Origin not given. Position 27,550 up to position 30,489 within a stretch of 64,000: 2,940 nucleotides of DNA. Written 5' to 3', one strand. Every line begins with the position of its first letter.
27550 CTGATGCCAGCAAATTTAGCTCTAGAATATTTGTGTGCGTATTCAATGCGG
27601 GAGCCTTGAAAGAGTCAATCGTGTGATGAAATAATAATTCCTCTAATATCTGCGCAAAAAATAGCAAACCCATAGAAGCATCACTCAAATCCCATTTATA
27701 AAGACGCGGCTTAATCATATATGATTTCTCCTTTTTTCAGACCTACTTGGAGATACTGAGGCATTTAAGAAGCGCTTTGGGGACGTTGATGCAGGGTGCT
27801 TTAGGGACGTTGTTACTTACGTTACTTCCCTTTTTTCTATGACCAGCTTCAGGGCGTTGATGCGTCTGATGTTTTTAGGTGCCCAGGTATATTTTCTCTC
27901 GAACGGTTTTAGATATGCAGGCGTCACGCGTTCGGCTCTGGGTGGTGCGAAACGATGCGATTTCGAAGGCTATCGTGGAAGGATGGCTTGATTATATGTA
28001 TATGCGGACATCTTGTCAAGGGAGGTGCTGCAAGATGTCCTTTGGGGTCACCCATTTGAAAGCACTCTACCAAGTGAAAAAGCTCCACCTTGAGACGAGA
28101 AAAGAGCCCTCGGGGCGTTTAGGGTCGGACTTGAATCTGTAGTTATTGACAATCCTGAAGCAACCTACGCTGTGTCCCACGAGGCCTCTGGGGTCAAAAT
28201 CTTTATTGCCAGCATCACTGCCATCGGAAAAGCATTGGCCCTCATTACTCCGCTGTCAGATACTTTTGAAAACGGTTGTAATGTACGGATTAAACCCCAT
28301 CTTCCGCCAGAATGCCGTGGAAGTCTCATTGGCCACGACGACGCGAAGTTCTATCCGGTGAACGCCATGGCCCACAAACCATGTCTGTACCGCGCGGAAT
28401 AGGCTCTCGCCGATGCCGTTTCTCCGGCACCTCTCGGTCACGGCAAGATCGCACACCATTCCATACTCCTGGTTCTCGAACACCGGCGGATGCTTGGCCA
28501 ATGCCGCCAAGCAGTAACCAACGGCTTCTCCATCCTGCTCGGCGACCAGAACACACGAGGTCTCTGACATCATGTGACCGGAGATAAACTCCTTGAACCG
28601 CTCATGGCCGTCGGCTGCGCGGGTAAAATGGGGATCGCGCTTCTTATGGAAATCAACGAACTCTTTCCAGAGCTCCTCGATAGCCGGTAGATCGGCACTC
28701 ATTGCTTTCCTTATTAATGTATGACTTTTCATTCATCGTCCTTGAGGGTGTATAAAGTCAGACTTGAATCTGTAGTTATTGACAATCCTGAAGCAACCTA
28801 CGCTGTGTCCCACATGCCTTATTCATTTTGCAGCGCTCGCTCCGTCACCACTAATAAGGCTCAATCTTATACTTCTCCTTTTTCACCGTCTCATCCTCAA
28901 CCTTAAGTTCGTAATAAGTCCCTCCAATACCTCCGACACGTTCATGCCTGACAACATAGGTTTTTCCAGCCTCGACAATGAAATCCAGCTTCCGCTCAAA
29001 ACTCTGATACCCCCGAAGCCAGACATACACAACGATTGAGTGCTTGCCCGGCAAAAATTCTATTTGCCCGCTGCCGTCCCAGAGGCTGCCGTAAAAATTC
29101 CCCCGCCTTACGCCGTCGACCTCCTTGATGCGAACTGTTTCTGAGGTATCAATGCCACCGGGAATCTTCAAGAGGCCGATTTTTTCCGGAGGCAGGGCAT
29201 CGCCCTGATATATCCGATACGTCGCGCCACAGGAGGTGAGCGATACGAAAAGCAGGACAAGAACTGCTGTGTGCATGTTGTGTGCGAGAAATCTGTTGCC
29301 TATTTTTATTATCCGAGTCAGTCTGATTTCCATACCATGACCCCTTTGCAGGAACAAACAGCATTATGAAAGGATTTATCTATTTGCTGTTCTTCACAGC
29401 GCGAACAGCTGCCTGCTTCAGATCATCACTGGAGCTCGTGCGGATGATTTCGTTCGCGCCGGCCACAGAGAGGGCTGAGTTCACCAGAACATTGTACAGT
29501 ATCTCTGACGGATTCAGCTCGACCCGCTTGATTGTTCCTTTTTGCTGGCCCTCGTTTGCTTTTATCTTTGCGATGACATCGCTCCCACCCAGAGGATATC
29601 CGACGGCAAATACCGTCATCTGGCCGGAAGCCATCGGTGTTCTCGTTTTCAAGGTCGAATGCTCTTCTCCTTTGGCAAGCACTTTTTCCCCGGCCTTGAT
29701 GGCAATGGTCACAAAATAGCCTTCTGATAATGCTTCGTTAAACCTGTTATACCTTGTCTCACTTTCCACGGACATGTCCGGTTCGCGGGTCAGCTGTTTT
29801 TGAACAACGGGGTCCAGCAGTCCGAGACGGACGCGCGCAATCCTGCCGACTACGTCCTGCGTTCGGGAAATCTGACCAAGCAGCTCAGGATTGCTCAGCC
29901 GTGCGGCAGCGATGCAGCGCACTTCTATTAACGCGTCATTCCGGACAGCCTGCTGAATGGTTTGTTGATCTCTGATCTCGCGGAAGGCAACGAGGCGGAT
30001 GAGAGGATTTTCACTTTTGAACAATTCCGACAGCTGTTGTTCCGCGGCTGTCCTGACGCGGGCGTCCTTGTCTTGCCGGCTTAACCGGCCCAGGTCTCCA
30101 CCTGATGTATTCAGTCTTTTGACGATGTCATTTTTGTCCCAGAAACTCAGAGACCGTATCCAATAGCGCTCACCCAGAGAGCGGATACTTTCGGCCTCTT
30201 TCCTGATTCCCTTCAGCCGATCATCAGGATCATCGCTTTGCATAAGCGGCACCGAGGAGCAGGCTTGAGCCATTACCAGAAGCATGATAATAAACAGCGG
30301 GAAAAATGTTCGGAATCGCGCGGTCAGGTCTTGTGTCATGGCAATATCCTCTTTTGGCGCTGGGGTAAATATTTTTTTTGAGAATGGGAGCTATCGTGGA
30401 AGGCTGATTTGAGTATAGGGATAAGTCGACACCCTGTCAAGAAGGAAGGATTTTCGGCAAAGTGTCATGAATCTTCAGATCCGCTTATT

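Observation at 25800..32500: Mosaic accessory region built from several independent direct-repeat-flanked insertions, with no integrase or transposase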

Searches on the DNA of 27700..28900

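Call 69: search_rna_families(source=window, start=27700, end=28900, threshold=evalue, max_evalue=5)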
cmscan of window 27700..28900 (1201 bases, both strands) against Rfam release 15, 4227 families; matches with E-value up to 5: 2.
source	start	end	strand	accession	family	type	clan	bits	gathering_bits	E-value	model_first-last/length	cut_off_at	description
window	28701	28797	-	RF00267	snoR64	Gene; snRNA; snoRNA; CD-box;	-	19.3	45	2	1-94/94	no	Small nucleolar RNA R64/Z200 family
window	28843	28863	-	RF01126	sR41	Gene; snRNA; snoRNA; CD-box;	-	12.7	54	3.8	33-53/53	no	Small nucleolar RNA sR41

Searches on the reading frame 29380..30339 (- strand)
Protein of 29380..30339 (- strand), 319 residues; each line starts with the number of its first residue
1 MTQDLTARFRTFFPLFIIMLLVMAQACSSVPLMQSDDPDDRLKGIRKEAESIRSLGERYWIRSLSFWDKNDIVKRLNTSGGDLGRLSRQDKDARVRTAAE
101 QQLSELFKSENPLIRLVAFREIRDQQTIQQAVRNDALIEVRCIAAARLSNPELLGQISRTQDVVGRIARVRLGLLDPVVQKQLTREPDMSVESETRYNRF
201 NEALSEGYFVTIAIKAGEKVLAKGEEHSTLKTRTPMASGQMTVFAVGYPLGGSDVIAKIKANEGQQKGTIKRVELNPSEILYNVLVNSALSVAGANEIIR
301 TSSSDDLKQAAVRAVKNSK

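Call 8: search_protein_families(library=pfam, proteins=[window:29380-30339:-], max_evalue=0.01)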
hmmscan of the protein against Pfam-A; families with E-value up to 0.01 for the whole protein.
window:29380-30339:- (319 aa): 0 families

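Call 31: find_homologous_proteins(query=window:29380-30339:-, max_evalue=0.00001)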
Query window:29380-30339:- (319 aa): 6 proteins with E <= 0.00001 among 4075 candidates.
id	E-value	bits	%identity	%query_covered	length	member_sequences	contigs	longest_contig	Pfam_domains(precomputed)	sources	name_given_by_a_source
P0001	1.9e-188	643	94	100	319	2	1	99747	-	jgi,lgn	-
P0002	4.2e-175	599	87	100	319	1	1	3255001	-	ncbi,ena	-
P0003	5.0e-173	592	87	100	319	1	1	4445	-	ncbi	-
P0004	9.1e-112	391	60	97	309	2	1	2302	-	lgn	-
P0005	1.7e-84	302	45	100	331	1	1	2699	-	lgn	-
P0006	1.7e-83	299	45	100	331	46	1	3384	-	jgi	jgi:hypothetical protein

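Call 32: find_encoding_contigs(protein=P0001, flank=10000, max_places=4)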
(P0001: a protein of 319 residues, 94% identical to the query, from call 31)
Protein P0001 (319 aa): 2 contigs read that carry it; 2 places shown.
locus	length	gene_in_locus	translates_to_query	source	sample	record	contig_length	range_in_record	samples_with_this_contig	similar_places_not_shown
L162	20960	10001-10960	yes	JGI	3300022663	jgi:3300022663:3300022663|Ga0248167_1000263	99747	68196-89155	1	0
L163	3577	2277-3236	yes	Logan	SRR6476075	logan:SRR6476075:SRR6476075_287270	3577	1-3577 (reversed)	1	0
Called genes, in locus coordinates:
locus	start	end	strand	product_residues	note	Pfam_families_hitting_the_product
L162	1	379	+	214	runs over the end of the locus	PF01739:CheR (faint), PF01209:Ubie_methyltran (weak), PF05175:MTS, PF13489:Methyltransf_23, PF13649:Methyltransf_25, PF13847:Methyltransf_31, PF08241:Methyltransf_11, PF08242:Methyltransf_12, +2 more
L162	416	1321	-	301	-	PF05368:NmrA, PF13460:NAD_binding_10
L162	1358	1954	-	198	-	PF04336:ACP_PD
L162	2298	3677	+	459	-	-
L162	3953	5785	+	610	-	PF02368:Big_2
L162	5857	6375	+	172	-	-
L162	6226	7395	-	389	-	PF00089:Trypsin, PF13365:Trypsin_2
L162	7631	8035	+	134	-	PF00293:NUDIX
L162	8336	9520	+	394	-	PF00669:Flagellin_N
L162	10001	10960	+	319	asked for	-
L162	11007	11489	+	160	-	-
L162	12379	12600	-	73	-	-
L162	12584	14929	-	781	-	-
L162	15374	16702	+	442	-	PF05057:DUF676, PF06028:DUF915 (faint), PF07819:PGAP1 (faint)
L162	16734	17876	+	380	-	PF13433:Peripla_BP_5, PF13458:Peripla_BP_6, PF01094:ANF_receptor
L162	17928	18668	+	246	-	PF04055:Radical_SAM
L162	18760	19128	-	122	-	PF21157:DksA_N, PF01258:zf-dskA_traR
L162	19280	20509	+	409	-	PF01590:GAF, PF13185:GAF_2 (weak), PF13492:GAF_3, PF01966:HD, PF13487:HD_5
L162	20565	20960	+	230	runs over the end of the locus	PF01713:Smr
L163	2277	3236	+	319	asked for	-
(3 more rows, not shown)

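Call 33: find_encoding_contigs(protein=P0003, flank=10000, max_places=4)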
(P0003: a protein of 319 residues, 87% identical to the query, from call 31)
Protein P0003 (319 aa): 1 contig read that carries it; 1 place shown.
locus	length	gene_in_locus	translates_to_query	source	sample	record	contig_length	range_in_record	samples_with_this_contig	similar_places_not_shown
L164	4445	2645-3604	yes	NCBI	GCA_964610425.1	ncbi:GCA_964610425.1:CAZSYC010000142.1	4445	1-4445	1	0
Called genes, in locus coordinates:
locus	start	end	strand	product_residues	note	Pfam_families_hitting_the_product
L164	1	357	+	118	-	?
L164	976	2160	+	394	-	PF00669:Flagellin_N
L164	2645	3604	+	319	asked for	-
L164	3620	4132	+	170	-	-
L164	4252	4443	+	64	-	?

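Call 34: find_encoding_contigs(protein=P0004, flank=10000, max_places=4)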
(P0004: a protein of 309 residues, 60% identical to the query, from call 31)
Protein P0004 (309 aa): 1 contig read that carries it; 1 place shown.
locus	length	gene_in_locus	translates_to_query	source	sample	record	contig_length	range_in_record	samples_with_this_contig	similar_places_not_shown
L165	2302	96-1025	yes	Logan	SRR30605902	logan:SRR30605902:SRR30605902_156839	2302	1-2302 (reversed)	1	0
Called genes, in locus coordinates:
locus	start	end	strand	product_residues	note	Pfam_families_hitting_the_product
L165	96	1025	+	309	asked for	-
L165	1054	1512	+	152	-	-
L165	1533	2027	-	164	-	PF00877:NLPC_P60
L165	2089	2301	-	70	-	?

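Call 55: find_encoding_contigs(protein=P0006, flank=10000, max_places=5)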
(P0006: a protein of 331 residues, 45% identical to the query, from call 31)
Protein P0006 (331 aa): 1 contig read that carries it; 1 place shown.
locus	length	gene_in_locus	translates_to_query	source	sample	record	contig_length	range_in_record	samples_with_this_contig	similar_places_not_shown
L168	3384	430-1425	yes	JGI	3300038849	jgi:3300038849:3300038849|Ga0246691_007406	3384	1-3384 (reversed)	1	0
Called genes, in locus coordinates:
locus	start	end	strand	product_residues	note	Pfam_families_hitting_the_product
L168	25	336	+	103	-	-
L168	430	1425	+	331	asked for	-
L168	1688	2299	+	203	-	PF01476:LysM, PF03330:DPBB_1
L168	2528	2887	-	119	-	-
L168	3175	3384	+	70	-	?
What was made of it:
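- Tried and rejected: Their contexts are unrelated and uninformative (calls 34, 55).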

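Call 65: search_protein_families(library=pfam, proteins=[L162:12584-14929:-, L162:12379-12600:-, L162:2253-3677:+], max_evalue=0.001)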
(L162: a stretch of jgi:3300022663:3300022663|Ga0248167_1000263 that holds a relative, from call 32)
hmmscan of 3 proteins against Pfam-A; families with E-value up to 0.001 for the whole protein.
L162:12584-14929:- (781 aa): 2 families
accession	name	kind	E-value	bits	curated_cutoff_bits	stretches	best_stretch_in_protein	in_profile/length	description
PF04665.18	Pox_A32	-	0.00021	21.3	22.8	1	285-360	17-81/242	Poxvirus A32 protein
PF13304.12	AAA_21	-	0.00027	21.5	27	0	648-710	236-301/304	AAA domain, putative AbiEii toxin, Type IV TA system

L162:12379-12600:- (73 aa): 0 families

L162:2253-3677:+ (474 aa): 2 families
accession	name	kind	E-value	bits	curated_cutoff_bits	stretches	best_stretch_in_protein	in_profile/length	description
PF19410.4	DUF5980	-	8.1e-05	23.4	27.1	0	298-321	66-89/97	Family of unknown function (DUF5980)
PF13313.11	DUF4082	-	0.00089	19.7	28.4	0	384-418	28-63/143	Domain of unknown function (DUF4082)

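Call 66: search_protein_families(library=padloc, proteins=[L162:12584-14929:-, L162:12379-12600:-], max_evalue=0.001)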
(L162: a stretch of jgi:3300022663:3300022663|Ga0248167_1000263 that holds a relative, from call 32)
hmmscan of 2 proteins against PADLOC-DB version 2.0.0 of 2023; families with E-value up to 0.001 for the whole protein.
L162:12584-14929:- (781 aa): 3 families
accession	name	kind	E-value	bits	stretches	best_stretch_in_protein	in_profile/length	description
PDLC02208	Ppl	-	3.3e-17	59.9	1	628-766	758-890/894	-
PDLC04678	PDC-M49A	-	5e-07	26.4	1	671-728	572-630/681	-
PDLC04679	PDC-M49A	-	6e-06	23.2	1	670-729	431-490/541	-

L162:12379-12600:- (73 aa): 0 families
